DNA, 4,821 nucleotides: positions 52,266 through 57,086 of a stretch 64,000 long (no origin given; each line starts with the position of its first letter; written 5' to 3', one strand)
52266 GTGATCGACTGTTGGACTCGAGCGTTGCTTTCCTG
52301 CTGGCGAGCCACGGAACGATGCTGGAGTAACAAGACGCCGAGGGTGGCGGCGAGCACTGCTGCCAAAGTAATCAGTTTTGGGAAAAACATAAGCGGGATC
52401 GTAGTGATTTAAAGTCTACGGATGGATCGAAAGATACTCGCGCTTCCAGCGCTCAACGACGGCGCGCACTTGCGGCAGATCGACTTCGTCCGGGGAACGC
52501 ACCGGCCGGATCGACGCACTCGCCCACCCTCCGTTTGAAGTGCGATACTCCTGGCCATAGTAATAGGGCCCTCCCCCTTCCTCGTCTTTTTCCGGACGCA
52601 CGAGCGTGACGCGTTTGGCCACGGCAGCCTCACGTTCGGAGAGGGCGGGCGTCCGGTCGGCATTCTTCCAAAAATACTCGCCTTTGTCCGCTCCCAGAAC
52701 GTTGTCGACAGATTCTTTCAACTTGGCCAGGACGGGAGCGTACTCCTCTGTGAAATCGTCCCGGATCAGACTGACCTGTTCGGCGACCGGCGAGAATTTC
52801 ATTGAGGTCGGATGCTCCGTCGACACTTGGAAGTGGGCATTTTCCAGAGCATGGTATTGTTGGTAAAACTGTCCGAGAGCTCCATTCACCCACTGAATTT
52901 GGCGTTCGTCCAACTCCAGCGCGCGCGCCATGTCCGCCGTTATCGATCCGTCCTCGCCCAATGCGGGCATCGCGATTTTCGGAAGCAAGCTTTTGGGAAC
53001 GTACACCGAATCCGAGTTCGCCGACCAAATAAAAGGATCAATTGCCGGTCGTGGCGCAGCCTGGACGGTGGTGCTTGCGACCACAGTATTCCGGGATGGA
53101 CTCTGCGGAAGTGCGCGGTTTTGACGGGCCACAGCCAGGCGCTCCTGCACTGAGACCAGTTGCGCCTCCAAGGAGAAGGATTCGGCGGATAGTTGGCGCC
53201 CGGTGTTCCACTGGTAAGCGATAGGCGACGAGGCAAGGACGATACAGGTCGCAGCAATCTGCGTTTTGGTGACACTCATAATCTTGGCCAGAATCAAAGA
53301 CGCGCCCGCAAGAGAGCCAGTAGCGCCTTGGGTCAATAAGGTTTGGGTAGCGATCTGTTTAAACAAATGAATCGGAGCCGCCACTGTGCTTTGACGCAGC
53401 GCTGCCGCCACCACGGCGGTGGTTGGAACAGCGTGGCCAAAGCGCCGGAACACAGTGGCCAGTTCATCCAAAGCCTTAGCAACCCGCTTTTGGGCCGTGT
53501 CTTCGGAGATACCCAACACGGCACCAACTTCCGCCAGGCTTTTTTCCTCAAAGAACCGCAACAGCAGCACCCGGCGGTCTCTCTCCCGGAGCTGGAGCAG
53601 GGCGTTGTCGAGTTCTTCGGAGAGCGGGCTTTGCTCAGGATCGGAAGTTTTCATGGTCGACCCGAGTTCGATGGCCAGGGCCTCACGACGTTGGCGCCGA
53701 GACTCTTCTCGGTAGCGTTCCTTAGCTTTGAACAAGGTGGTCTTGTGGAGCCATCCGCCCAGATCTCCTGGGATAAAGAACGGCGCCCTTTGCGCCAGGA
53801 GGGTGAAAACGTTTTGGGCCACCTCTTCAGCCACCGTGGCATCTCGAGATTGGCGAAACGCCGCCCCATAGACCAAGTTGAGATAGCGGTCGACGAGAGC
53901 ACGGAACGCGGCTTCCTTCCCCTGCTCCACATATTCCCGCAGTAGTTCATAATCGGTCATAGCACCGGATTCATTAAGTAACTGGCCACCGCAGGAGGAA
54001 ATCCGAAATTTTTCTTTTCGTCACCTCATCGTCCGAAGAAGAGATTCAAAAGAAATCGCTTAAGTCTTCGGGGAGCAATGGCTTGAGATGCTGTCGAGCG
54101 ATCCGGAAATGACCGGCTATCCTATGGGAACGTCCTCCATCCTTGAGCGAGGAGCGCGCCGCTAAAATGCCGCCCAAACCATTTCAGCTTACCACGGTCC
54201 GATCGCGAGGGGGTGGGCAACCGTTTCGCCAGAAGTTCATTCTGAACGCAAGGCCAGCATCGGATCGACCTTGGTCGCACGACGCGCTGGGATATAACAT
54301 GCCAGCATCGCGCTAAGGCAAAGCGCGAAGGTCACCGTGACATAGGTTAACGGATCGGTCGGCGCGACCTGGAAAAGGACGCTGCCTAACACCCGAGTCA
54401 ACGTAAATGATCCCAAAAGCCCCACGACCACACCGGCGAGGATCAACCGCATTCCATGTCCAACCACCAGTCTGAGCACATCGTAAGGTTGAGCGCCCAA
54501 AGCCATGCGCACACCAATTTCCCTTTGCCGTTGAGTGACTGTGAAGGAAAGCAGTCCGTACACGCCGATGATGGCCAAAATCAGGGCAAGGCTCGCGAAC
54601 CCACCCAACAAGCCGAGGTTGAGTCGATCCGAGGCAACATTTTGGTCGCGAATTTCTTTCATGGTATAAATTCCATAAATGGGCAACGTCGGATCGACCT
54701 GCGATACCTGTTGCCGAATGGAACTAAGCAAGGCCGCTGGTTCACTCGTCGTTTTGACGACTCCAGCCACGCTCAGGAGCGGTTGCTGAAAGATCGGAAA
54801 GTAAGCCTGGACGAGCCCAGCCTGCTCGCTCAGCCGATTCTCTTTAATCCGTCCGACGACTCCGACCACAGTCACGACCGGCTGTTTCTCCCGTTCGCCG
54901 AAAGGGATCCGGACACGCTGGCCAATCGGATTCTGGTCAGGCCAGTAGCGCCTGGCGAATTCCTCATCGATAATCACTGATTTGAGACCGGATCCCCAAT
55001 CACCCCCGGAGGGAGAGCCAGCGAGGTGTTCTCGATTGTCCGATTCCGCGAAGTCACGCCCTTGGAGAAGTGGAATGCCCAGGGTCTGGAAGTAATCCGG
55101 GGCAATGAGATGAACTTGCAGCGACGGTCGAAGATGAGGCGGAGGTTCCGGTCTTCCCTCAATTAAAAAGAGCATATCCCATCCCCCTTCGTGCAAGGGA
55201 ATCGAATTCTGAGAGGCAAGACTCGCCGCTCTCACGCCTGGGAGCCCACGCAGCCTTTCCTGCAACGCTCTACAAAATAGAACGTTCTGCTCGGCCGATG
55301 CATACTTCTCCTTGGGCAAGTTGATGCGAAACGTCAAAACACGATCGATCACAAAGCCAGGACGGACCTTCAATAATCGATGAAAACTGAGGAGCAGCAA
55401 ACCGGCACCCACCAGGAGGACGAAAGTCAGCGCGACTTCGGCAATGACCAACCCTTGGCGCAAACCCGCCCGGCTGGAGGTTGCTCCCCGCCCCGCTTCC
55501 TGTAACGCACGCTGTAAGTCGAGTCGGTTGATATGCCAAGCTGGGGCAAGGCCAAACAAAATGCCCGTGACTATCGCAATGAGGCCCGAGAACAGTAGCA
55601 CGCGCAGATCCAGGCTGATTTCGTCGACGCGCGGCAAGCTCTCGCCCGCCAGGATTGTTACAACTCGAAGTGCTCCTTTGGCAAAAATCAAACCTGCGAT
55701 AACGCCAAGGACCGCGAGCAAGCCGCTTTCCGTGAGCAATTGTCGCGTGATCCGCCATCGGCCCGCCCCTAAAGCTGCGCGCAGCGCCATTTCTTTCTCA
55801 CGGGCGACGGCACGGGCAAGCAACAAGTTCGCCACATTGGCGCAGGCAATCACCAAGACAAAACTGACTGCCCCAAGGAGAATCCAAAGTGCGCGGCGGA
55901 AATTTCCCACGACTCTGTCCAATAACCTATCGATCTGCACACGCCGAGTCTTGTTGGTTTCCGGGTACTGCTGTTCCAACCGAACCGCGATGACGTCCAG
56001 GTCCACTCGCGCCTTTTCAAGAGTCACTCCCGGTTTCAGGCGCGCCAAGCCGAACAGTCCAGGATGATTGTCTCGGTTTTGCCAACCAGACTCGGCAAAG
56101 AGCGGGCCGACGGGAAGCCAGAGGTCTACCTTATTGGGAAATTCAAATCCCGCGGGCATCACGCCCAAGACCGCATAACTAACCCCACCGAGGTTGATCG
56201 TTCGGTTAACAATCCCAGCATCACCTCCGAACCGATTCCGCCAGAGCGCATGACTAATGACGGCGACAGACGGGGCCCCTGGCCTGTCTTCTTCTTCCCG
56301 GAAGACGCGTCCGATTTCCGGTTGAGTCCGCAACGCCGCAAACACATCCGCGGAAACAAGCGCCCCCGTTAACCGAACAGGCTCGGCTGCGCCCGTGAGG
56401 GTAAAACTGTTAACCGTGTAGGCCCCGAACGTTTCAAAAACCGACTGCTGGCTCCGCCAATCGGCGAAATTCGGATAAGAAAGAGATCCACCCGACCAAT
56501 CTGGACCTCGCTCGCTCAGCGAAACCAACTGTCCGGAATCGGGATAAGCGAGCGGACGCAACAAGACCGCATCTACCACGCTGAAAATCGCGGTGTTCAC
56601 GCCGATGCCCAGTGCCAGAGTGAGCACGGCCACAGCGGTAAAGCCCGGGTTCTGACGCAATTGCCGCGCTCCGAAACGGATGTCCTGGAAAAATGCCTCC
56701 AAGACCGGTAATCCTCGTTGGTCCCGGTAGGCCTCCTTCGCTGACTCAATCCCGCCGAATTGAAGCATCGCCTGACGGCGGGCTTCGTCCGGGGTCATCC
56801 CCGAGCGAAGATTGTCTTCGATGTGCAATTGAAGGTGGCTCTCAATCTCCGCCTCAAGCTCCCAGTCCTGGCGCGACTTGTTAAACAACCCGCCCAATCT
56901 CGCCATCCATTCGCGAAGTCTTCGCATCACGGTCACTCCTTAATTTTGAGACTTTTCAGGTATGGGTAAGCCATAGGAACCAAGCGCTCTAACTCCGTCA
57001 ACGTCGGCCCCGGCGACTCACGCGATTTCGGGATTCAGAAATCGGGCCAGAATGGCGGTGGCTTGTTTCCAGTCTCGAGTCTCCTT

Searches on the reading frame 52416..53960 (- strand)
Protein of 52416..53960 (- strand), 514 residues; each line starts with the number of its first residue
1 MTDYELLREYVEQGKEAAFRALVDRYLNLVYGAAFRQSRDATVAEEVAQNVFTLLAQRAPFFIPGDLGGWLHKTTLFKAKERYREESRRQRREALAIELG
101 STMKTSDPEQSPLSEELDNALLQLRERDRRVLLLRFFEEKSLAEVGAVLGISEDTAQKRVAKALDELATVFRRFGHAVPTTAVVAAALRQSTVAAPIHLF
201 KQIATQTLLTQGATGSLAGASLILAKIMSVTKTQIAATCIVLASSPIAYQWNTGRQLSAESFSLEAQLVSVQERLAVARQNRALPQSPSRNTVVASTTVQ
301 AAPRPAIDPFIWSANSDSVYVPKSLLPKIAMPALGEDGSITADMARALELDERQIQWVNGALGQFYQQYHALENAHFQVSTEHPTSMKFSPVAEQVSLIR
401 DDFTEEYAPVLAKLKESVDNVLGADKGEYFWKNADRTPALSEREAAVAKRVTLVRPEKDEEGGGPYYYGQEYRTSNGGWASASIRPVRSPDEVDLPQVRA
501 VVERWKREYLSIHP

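Call 50: search_protein_families(library=ncbifam, max_evalue=0.01, proteins=[window:52416-53960:-])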
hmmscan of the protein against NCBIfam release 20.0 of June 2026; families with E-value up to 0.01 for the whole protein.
window:52416-53960:- (514 aa): 70 families (the best 25 are shown)
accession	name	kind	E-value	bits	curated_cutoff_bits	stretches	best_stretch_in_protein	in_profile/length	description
TIGR02937.1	sigma70-ECF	superfamily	7.9e-20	71.1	42.9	1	18-168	2-162/165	sigma-70 family RNA polymerase sigma factor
NF004113.0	PRK05602.1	equivalog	3.8e-17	62.6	208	1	3-155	32-185/211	RNA polymerase sigma factor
NF009168.0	PRK12515.1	subfamily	1.9e-15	56.9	236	1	3-175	9-183/189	RNA polymerase sigma factor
TIGR02983.1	SigE-fam_strep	subfamily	2.5e-15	56.7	141.55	1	13-169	2-156/162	SigE family RNA polymerase sigma factor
NF009166.1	PRK12513.1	equivalog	5.5e-15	55.6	206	1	2-168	8-183/193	RNA polymerase sigma factor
NF009172.0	PRK12519.1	subfamily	1.1e-14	54.4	222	1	3-170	16-188/194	RNA polymerase sigma factor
TIGR02985.1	Sig70_bacteroi1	subfamily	1.2e-13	51.6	126.4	1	18-168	2-159/162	RNA polymerase sigma-70 factor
NF007228.0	PRK09646.1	subfamily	4.4e-12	46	226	1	7-168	20-187/194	ECF RNA polymerase sigma factor SigK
NF007225.0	PRK09643.1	equivalog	3.7e-11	43.1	190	1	2-177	13-188/204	RNA polymerase sigma factor SigM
NF007222.0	PRK09640.1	equivalog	8.6e-11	41.7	194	1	17-171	26-182/188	RNA polymerase sigma factor SigX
NF007216.0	PRK09638.1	equivalog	8.8e-11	41.9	194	1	9-168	10-171/180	RNA polymerase sigma factor SigY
NF009176.0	PRK12524.1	equivalog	9.6e-11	41.8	264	1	3-161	13-174/196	RNA polymerase sigma factor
NF007229.0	PRK09647.1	equivalog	2.9e-10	39.9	265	1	17-170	44-201/220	RNA polymerase sigma factor SigE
NF008888.0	PRK11922.1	equivalog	4.5e-10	39.5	204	1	7-164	20-189/231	RNA polymerase sigma factor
NF007223.0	PRK09641.1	equivalog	5.1e-10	39.5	209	1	10-168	11-181/187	RNA polymerase sigma factor SigW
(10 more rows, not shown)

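Call 79: search_protein_families(library=pfam, max_evalue=0.0001, proteins=[window:52416-53960:-])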
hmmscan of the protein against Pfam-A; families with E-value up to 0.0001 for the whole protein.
window:52416-53960:- (514 aa): 3 families
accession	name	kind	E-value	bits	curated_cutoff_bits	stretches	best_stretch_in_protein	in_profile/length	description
PF08281.18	Sigma70_r4_2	-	5.1e-12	45.7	25.7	1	115-166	2-53/54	Sigma-70, region 4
PF04545.22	Sigma70_r4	-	2.7e-11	43.2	24.1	1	120-167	1-48/50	Sigma-70, region 4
PF04542.20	Sigma70_r2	-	7.8e-06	26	24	1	22-89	1-71/71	Sigma-70 region 2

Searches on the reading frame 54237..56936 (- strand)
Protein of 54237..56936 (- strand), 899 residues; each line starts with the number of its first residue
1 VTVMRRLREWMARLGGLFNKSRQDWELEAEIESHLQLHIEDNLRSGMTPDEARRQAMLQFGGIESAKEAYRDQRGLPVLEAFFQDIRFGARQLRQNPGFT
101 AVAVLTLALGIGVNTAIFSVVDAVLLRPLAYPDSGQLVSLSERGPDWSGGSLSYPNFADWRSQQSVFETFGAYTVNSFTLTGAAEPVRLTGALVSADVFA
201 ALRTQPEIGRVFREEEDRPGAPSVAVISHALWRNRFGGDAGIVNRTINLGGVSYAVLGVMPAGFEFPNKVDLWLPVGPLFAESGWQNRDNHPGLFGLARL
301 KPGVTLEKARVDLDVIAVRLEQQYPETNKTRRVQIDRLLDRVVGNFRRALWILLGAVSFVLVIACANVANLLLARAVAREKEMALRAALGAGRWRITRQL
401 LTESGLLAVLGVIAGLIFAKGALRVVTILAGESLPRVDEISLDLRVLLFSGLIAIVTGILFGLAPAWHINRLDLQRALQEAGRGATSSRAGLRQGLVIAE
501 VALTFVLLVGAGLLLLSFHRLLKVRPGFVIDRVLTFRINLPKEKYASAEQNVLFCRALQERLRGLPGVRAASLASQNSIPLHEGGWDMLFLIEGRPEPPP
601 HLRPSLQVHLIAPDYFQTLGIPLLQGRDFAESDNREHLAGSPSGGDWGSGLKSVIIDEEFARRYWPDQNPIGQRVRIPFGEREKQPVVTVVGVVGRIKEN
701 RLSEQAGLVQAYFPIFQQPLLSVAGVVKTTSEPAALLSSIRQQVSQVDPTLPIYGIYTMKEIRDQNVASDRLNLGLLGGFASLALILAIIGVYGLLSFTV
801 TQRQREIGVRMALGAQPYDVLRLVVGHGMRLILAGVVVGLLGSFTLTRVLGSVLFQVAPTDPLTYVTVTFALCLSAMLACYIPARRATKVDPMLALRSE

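Call 50: search_protein_families(library=ncbifam, max_evalue=0.01, proteins=[window:54237-56936:-])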
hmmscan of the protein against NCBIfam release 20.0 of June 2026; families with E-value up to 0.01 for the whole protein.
window:54237-56936:- (899 aa): 6 families
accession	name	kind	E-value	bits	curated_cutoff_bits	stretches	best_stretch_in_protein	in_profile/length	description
TIGR03434.1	ADOP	subfamily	3.9e-293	974.5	622.3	1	83-899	2-803/803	ADOP family duplicated permease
NF007826.0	PRK10535.1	equivalog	3.8e-21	75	966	2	780-898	528-647/648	macrolide ABC transporter ATP-binding protein/permease MacB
NF038403.1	perm_prefix_1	domain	2.2e-17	62.6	30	1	14-71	2-59/59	permease prefix domain 1-containing protein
NF038008.1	ABC_perm_DarB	equivalog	3.6e-05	21.9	700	0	349-542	272-461/777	darobactin export ABC transporter permease subunit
NF041854.1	ABC_perm_YbbP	equivalog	0.00021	19.3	999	0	316-459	653-792/806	putative ABC transporter permease subunit YbbP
TIGR02212.1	lolCE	equivalog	0.002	17.1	362.45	0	783-899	275-411/411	lipoprotein-releasing ABC transporter permease subunit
